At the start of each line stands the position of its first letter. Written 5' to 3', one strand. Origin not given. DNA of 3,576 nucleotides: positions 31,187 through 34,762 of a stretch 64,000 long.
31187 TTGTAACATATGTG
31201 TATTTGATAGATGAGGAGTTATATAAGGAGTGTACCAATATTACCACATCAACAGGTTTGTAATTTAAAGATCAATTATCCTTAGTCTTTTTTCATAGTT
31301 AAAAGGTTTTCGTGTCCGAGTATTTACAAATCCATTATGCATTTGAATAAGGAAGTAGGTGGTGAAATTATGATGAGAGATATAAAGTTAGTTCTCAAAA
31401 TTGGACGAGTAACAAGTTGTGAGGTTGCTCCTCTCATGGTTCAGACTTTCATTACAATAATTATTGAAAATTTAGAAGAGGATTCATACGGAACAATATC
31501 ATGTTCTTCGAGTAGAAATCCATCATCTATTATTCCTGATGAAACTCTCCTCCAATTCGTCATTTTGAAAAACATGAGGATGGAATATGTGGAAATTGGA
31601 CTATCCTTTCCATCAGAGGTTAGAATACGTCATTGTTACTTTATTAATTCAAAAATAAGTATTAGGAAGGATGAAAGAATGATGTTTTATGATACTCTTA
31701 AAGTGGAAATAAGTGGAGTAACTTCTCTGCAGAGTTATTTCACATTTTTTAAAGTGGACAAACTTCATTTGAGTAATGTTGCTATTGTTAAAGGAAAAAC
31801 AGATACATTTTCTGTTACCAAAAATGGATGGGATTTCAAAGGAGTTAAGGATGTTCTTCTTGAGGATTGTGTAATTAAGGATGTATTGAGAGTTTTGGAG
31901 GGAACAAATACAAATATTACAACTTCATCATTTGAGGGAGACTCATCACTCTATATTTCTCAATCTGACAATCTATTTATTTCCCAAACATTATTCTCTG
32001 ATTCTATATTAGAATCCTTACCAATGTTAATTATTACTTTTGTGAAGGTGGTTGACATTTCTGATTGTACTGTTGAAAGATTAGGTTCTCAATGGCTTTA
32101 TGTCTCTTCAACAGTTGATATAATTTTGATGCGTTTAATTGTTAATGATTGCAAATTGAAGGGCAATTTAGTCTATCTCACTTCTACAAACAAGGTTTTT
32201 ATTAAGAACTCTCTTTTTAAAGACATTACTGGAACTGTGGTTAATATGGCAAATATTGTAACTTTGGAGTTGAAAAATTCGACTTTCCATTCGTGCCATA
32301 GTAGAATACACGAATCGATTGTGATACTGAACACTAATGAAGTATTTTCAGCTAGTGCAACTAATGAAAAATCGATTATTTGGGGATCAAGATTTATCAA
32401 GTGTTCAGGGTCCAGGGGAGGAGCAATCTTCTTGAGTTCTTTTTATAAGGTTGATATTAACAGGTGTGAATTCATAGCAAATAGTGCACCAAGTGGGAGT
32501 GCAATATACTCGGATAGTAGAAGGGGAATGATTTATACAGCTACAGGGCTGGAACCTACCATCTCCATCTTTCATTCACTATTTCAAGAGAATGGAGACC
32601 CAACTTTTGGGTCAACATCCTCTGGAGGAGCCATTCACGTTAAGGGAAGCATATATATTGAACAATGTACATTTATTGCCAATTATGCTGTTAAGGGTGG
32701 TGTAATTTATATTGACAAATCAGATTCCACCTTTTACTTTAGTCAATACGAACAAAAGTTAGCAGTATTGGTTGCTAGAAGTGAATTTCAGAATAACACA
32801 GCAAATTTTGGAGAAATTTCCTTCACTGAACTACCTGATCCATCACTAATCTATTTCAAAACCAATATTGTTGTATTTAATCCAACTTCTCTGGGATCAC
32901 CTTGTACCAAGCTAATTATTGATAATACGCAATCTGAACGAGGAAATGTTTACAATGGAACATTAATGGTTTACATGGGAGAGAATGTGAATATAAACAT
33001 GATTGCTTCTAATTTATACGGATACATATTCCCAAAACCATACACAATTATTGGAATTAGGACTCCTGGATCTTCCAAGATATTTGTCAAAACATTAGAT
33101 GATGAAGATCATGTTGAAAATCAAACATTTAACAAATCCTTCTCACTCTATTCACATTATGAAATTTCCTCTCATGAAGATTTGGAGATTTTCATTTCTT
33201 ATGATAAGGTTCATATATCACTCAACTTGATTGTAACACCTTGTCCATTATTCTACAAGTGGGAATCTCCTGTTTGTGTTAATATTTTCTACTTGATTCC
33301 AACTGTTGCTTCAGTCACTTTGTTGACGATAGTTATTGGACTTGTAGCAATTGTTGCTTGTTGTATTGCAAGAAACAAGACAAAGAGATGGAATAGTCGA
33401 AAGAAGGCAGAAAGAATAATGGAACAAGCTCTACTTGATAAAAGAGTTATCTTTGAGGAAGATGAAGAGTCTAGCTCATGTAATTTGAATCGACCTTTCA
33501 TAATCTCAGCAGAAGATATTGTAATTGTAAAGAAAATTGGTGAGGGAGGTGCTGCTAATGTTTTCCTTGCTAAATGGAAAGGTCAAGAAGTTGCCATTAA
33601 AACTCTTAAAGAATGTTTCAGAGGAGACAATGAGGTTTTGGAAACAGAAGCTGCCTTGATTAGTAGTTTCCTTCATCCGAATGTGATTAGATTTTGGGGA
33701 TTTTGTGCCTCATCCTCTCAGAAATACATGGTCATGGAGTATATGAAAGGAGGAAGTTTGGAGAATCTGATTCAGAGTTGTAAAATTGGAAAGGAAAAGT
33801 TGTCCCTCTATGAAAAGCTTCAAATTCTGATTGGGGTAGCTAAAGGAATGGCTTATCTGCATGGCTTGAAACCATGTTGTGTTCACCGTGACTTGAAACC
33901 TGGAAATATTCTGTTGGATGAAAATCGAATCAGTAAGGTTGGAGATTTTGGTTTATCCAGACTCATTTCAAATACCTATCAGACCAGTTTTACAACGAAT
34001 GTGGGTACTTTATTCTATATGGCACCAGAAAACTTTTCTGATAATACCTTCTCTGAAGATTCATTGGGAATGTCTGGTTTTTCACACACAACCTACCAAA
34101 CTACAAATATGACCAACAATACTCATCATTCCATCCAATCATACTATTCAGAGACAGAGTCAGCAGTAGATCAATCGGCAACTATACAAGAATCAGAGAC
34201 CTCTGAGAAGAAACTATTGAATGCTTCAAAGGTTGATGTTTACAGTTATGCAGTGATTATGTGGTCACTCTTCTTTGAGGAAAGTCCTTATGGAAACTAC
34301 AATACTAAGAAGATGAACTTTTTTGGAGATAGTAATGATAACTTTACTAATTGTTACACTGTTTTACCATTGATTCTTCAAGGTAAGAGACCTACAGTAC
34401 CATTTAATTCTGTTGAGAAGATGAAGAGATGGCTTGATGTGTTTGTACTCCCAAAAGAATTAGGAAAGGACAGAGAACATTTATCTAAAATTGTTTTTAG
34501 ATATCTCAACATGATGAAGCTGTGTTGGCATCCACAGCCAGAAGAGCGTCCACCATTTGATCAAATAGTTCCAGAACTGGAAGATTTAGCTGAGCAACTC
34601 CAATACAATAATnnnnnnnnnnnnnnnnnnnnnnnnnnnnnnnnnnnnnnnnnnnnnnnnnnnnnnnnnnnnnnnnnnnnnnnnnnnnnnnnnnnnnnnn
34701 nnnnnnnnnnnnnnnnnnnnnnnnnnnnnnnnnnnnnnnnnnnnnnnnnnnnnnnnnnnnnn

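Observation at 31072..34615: Receptor kinase whose ectodomain is built from chlamydial Pmp-type beta-helix repeats; missed first exon with signal peptide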

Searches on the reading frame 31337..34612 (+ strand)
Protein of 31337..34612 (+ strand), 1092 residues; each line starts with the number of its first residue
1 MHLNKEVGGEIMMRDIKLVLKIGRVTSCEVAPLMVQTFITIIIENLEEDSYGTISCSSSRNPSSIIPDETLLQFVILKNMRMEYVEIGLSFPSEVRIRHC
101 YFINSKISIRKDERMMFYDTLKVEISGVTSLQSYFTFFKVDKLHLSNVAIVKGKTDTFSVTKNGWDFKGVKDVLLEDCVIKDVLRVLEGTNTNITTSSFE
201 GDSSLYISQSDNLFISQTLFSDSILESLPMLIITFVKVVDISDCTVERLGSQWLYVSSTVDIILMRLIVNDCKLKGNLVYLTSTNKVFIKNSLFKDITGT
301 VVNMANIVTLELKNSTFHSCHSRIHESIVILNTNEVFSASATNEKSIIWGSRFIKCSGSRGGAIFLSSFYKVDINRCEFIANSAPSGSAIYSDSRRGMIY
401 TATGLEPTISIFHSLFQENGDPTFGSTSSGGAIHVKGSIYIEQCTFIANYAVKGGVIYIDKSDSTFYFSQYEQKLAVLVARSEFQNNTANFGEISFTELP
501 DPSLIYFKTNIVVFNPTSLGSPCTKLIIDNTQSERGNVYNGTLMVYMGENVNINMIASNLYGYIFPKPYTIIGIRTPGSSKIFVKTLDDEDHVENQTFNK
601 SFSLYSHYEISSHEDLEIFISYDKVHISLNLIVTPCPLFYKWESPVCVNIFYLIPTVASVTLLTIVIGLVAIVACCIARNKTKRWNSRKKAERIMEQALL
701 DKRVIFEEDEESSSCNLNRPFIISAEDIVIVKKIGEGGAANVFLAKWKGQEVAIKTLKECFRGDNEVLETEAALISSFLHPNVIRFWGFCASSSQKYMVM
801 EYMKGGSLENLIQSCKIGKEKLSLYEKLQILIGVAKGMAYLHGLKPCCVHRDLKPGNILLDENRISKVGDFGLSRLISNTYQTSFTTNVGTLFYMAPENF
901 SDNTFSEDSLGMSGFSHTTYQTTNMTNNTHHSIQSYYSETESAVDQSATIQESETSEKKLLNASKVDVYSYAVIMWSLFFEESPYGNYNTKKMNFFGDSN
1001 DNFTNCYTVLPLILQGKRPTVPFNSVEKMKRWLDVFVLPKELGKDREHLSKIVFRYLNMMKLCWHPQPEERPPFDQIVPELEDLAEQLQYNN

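Call 8: find_encoding_contigs(protein=window:31337-34612:+, flank=3000, max_places=4)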
Protein window:31337-34612:+ (1092 aa): no gene with exactly this product is on record in the collection.

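Call 41: list_cluster_members(proteins=[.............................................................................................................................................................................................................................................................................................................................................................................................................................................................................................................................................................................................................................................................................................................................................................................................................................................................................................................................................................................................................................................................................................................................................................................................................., window:31370-34612:+, window:31373-34612:+, window:31436-34612:+, window:31574-34612:+, window:31580-34612:+, window:31679-34612:+, window:31682-34612:+, window:32024-34612:+, window:38060-39076:+])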
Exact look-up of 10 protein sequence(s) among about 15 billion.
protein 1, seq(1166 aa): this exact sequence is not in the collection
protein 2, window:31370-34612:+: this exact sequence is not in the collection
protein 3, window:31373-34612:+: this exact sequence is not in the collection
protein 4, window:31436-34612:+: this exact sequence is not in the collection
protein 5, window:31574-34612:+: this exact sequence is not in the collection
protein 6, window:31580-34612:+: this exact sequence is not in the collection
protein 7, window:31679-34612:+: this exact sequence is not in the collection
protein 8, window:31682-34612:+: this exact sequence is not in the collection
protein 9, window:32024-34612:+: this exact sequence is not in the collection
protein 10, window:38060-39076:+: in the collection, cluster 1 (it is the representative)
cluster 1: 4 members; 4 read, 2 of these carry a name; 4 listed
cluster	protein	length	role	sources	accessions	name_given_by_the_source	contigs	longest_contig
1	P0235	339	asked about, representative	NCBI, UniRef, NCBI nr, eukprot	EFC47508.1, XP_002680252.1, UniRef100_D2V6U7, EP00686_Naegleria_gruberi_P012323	predicted protein [Naegleria gruberi] | Predicted protein n=1 Tax=Naegleria gruberi TaxID=5762 RepID=D2V6U7_NAEGR | uncharacterized protein NAEGRDRAFT_47131 [Naegleria gruberi]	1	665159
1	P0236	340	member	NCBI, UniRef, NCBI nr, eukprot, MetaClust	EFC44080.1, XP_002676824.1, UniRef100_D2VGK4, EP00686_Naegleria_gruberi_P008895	hypothetical protein NAEGRDRAFT_58148 [Naegleria gruberi] | Uncharacterized protein n=1 Tax=Naegleria gruberi TaxID=5762 RepID=D2VGK4_NAEGR | uncharacterized protein NAEGRDRAFT_58148 [Naegleria gruberi]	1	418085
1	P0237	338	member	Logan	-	-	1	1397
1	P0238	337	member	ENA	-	-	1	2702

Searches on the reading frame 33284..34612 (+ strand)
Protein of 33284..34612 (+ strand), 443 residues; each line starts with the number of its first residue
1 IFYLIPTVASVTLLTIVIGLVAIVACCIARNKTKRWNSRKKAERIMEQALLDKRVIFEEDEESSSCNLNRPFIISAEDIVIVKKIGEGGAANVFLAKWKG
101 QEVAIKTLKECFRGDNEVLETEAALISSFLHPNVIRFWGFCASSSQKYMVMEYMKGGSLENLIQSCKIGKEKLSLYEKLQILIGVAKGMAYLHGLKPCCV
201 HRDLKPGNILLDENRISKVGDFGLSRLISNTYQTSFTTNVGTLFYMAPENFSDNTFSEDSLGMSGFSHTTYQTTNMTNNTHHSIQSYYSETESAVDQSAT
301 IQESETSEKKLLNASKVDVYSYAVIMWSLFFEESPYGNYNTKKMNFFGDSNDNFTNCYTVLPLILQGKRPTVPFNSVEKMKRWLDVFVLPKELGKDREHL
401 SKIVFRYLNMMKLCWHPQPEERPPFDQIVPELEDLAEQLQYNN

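Call 12: find_homologous_proteins(query=window:33284-34612:+, max_evalue=1e-20)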
Query seq(443 aa) (443 aa): 330 proteins with E <= 1e-20 among 8000 candidates; the best 120 are listed.
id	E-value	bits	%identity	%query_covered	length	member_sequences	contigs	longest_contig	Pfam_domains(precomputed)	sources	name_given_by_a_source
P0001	3.4e-82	294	45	72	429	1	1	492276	PF07714.24,PF00069.32,PF03109.23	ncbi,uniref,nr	ncbi:hypothetical protein C9374_008101 [Naegleria lovaniensis]|uniref:non-specific serine/threonine 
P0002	2.1e-80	289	35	98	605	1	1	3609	PF07714.24,PF00069.32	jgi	-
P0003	1.5e-76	276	34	98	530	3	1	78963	PF07714.24,PF00069.32,PF12330.15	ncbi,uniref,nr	ncbi:hypothetical protein FDP41_009158 [Naegleria fowleri]|uniref:non-specific serine/threonine prot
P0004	1.4e-75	273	40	88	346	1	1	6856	PF07714.24,PF00069.32,PF17667.8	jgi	-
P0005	2.1e-71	259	35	91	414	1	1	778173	PF07714.24,PF00069.32,PF03109.23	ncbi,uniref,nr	ncbi:hypothetical protein C9374_013523 [Naegleria lovaniensis]|uniref:Protein kinase domain-containi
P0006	3.4e-71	258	41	74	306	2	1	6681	PF07714.24,PF00069.32,PF03109.23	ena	-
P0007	2.2e-66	242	38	83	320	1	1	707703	PF07714.24,PF00069.32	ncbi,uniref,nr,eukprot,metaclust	ncbi:predicted protein [Naegleria gruberi]|uniref:non-specific serine/threonine protein kinase n=1 T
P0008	6.1e-65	238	31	99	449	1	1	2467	PF07714.24,PF00069.32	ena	-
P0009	1.7e-63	233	36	79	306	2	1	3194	PF07714.24,PF00069.32,PF03109.23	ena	-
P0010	5.6e-56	208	35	73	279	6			PF07714.24,PF00069.32,PF17667.8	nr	nr:unnamed protein product [Naegleria fowleri]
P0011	9.0e-56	207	42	54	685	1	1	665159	PF07714.24,PF00069.32,PF17667.8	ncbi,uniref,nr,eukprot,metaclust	ncbi:predicted protein [Naegleria gruberi]|uniref:non-specific serine/threonine protein kinase n=1 T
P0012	8.3e-55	204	40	56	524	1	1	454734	PF07714.24,PF00069.32,PF03109.23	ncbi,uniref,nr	ncbi:hypothetical protein C9374_008807 [Naegleria lovaniensis]|uniref:non-specific serine/threonine 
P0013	1.5e-54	203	36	70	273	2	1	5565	PF07714.24,PF00069.32,PF17667.8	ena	-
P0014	7.3e-46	175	33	73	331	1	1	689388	PF07714.24,PF00069.32,PF03109.23,PF17667.8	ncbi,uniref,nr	ncbi:hypothetical protein C9374_002741 [Naegleria lovaniensis]|uniref:non-specific serine/threonine 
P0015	2.7e-45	173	29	88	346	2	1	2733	PF07714.24,PF00069.32,PF03109.23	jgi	-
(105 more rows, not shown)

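Call 14: find_encoding_contigs(protein=P0001, flank=5000, max_places=2)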
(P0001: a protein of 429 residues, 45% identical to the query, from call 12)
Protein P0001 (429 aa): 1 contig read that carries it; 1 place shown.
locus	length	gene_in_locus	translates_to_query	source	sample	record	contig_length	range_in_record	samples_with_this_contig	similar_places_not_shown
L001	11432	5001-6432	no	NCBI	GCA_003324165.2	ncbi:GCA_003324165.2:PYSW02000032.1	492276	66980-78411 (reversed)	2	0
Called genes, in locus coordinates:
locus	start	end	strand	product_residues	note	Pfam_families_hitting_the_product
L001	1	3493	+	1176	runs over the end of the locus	-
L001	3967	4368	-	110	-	-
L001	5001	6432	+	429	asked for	PF00069:Pkinase, PF07714:PK_Tyr_Ser-Thr, PF03109:ABC1 (weak), PF00069:Pkinase (weak)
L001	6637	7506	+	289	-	PF10275:Peptidase_C65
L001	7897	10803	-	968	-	-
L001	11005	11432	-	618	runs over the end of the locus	-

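Call 53: search_solved_structures(query=window:33488-34612:+, max_evalue=1e-10, show_alignments=1)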
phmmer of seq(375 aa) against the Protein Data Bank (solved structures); distinct sequences matched with E-value up to 1e-10: 1695 (the best 60 are shown).
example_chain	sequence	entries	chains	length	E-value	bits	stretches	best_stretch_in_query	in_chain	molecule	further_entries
3ppz_A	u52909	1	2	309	2.2e-33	118.8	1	10-190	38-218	Serine/threonine-protein kinase CTR1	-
3p86_A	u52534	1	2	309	1.1e-32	116.5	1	10-190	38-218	Serine/threonine-protein kinase CTR1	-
8x2a_A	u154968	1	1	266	1.2e-29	106.5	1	7-183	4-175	Cytoplasmic tyrosine-protein kinase BMX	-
4csv_A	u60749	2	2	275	2e-29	105.8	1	7-190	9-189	SRC-ABL TYROSINE KINASE ANCESTOR | TYROSINE KINASE AS - A COMMON ANCESTOR OF SRC AND ABL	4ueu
3sxr_A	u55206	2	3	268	2.5e-29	105.5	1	7-183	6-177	Cytoplasmic tyrosine-protein kinase BMX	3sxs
6i99_A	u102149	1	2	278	3.4e-29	105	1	7-183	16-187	Cytoplasmic tyrosine-protein kinase BMX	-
3qgw_A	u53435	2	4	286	6.2e-29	104.2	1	5-190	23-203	Tyrosine-protein kinase ITK/TSK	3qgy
4hct_A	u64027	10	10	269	7.1e-29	104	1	4-190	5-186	Tyrosine-protein kinase ITK/TSK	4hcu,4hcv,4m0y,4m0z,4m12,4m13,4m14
4kio_A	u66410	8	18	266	9.6e-29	103.6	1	5-190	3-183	Tyrosine-protein kinase ITK/TSK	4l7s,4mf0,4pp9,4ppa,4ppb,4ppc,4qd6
3t9t_A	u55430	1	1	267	1.1e-28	103.4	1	4-190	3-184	Tyrosine-protein kinase ITK/TSK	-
3v5j_A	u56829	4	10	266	2e-28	102.5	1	5-190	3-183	Tyrosine-protein kinase ITK/TSK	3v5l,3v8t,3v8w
1sm2_A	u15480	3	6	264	2.8e-28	102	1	6-190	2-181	Tyrosine-protein kinase ITK/TSK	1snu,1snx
4yff_A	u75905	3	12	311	3.3e-28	101.8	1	8-186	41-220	Serine/threonine-protein kinase TNNI3K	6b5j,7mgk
4yfi_A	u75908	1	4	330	4e-28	101.5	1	8-186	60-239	Serine/threonine-protein kinase TNNI3K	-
7mgj_A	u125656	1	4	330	4.3e-28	101.4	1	8-186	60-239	Serine/threonine-protein kinase TNNI3K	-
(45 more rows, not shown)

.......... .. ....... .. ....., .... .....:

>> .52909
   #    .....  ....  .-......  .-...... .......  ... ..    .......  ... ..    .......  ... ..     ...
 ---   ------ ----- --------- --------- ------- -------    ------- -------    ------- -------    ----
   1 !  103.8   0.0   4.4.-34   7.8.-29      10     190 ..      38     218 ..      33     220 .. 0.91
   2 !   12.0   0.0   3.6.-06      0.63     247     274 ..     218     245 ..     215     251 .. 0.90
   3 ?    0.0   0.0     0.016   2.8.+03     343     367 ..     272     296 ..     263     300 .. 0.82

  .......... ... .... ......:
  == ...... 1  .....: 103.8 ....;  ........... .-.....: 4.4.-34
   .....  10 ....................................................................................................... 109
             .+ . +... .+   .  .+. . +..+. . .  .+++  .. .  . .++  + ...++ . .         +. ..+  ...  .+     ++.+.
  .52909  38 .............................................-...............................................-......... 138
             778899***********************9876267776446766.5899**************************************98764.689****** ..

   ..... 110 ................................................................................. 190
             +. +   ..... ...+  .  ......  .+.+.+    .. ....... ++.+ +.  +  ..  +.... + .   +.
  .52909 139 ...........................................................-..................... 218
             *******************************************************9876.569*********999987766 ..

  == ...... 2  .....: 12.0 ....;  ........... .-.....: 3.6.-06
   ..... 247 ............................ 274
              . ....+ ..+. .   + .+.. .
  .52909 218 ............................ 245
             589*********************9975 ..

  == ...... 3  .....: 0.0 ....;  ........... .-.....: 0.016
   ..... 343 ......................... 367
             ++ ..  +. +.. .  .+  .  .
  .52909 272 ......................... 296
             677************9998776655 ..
